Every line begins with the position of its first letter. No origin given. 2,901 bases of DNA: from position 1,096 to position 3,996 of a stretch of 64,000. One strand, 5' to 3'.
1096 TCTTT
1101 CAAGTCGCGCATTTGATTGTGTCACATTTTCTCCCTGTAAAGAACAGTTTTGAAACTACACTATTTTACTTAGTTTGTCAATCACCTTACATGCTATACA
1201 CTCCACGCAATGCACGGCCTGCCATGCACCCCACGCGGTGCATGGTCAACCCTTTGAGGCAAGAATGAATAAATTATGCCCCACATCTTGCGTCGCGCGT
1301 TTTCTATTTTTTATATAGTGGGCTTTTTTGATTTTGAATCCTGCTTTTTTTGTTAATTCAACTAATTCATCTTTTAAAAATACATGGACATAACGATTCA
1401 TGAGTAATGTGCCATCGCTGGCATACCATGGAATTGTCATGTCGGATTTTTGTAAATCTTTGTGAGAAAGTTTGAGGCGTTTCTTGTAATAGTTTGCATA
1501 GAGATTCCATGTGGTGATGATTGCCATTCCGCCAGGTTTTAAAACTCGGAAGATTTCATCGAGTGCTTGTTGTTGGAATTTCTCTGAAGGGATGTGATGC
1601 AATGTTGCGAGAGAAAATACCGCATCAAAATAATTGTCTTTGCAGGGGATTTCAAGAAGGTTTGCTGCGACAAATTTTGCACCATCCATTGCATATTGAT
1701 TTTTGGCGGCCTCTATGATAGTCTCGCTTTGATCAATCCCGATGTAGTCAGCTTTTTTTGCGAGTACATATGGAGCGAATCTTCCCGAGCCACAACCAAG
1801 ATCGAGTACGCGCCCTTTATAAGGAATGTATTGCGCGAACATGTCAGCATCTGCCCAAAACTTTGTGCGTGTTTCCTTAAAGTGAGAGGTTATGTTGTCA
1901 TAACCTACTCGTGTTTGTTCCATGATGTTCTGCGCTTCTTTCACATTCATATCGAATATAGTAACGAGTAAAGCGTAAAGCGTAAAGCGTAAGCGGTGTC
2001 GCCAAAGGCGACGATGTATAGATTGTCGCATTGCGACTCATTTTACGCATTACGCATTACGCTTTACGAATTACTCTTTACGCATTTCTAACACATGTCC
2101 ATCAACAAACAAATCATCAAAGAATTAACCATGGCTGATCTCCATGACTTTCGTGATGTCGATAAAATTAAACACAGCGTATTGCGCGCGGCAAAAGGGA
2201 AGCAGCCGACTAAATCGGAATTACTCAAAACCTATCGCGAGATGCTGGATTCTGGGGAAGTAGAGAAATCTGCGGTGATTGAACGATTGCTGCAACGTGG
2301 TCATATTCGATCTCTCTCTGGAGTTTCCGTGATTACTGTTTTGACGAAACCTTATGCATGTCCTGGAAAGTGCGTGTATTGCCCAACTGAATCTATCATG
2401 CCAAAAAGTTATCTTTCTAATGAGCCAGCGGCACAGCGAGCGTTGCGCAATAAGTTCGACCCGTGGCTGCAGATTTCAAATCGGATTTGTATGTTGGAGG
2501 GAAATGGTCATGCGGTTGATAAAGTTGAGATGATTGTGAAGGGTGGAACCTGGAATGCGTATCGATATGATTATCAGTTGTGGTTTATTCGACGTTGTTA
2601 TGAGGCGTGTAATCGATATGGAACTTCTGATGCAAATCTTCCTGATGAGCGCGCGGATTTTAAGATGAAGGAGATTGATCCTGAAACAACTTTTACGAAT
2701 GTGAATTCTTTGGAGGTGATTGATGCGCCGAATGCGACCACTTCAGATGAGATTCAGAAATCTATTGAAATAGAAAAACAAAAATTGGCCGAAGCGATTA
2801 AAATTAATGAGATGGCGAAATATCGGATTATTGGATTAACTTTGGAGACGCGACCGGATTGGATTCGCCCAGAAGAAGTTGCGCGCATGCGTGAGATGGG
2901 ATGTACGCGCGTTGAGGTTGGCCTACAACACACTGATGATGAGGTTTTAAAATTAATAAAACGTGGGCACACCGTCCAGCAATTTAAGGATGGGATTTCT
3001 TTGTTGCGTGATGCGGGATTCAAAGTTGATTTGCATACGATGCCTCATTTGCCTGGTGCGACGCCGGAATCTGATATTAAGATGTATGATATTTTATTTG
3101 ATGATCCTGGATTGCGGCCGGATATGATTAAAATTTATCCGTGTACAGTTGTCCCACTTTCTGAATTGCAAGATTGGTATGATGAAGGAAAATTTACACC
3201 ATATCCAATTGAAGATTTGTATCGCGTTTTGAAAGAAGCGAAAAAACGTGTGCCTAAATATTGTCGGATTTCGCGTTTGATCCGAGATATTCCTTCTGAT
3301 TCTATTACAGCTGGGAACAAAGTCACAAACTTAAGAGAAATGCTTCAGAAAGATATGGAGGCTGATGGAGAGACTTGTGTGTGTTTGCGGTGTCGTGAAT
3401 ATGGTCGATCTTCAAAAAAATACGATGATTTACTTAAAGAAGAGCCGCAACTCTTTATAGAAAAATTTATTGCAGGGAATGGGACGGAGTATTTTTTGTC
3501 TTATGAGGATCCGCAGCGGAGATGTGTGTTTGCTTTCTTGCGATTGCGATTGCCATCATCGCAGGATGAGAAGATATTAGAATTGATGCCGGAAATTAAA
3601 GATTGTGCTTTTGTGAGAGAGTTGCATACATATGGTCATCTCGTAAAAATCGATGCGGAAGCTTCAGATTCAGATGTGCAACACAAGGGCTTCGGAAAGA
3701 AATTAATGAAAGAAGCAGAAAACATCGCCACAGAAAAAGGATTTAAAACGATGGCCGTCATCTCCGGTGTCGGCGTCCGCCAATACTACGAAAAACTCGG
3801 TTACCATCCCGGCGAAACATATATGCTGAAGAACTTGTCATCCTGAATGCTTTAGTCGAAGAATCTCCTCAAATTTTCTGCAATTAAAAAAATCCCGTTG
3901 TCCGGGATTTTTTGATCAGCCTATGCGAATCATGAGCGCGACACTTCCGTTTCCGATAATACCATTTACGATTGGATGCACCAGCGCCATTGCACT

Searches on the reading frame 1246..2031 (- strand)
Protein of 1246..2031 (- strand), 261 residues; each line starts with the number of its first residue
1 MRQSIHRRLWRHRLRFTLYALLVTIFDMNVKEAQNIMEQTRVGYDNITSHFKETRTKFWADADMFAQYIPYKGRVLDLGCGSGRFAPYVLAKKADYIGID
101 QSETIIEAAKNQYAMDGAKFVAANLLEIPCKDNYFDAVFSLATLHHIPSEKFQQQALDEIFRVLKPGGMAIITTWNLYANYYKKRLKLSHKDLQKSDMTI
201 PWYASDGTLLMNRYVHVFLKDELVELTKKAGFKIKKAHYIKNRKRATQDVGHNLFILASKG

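Call 62: find_encoding_contigs(protein=window:1246-2031:-, flank=10000, max_places=2)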
Protein window:1246-2031:- (261 aa): 3 contigs read that carry it; 1 place shown.
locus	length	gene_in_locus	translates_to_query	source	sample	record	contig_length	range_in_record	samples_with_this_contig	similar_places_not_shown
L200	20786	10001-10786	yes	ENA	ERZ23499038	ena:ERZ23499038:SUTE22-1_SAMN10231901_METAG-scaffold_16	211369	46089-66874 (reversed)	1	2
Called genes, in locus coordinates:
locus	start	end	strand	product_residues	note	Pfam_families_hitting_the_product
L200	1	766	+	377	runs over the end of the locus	-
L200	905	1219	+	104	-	-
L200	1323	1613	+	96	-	-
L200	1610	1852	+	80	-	PF08010:Phage_30_3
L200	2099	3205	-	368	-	PF01180:DHO_dh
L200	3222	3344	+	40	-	-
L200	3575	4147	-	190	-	-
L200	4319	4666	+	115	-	-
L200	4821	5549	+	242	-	-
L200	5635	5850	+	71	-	-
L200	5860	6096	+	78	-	-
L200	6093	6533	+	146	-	-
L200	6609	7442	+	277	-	PF00300:His_Phos_1 (weak)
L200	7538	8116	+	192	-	-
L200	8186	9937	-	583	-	PF04055:Radical_SAM, PF00583:Acetyltransf_1 (faint), PF16199:Radical_SAM_C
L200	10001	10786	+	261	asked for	PF01209:Ubie_methyltran, PF03848:TehB (faint), PF13489:Methyltransf_23, PF07021:MetW, PF13847:Methyltransf_31, PF08241:Methyltransf_11, PF08242:Methyltransf_12, PF13649:Methyltransf_25, +2 more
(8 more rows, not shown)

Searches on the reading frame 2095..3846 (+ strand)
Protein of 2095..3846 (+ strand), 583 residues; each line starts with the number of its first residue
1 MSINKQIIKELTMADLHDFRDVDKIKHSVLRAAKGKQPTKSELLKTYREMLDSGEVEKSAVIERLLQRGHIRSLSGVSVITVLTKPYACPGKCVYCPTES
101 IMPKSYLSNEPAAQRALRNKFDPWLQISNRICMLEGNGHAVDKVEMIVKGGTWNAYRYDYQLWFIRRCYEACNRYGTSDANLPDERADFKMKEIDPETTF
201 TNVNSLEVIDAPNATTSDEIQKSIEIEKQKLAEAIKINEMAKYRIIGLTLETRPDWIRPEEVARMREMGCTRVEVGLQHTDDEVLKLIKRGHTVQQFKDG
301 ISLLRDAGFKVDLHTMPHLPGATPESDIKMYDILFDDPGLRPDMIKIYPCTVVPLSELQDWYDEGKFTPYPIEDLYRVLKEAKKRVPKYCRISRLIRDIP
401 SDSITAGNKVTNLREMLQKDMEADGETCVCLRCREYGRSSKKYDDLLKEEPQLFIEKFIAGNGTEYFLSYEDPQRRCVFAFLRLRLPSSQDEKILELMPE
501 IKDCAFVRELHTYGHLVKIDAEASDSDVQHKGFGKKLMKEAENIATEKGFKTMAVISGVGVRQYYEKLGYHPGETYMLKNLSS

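Call 20: search_protein_families(library=ncbifam, max_evalue=0.00001, proteins=[window:2095-3846:+])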
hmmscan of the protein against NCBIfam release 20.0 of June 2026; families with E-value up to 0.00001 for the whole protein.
window:2095-3846:+ (583 aa): 10 families
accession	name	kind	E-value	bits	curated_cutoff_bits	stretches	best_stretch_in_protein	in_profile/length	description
TIGR01211.1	ELP3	subfamily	2.4e-159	531.2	350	1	7-581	2-522/522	tRNA uridine(34) 5-carboxymethylaminomethyl modification radical SAM/GNAT enzyme Elp3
TIGR01212.1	TIGR01212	equivalog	1.7e-17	63.5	180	1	240-418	104-283/302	tRNA modification radical SAM protein MnmL/YtqA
TIGR03994.1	rSAM_HemZ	equivalog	2.3e-10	40.2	321.4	1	240-363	167-289/401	coproporphyrinogen dehydrogenase HemZ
TIGR04013.1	B12_SAM_MJ_1487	hypoth_equivalog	9.7e-09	34.5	251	1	251-328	246-324/382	TIGR04013 family B12-binding domain/radical SAM domain-containing protein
TIGR01210.1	TIGR01210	equivalog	2.7e-08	33.4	212.15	1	238-312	95-172/313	archaeosine biosynthesis radical SAM protein RaSEA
NF006060.0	PRK08207.1-3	equivalog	9.2e-08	31.3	653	1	239-358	234-352/477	coproporphyrinogen III oxidase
NF006067.1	PRK08208.1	equivalog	3.6e-07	29.5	380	1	233-360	112-237/427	STM4012 family radical SAM protein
TIGR00539.1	hemN_rel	equivalog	3.7e-07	29.6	205.4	1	242-326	83-168/361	radical SAM family heme chaperone HemW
TIGR00538.1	hemN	equivalog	2.8e-06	26.4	324.95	1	246-354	138-244/454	oxygen-independent coproporphyrinogen III oxidase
NF006061.0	PRK08207.1-4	equivalog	4.1e-06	25.9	702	0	244-310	263-330/501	coproporphyrinogen III oxidase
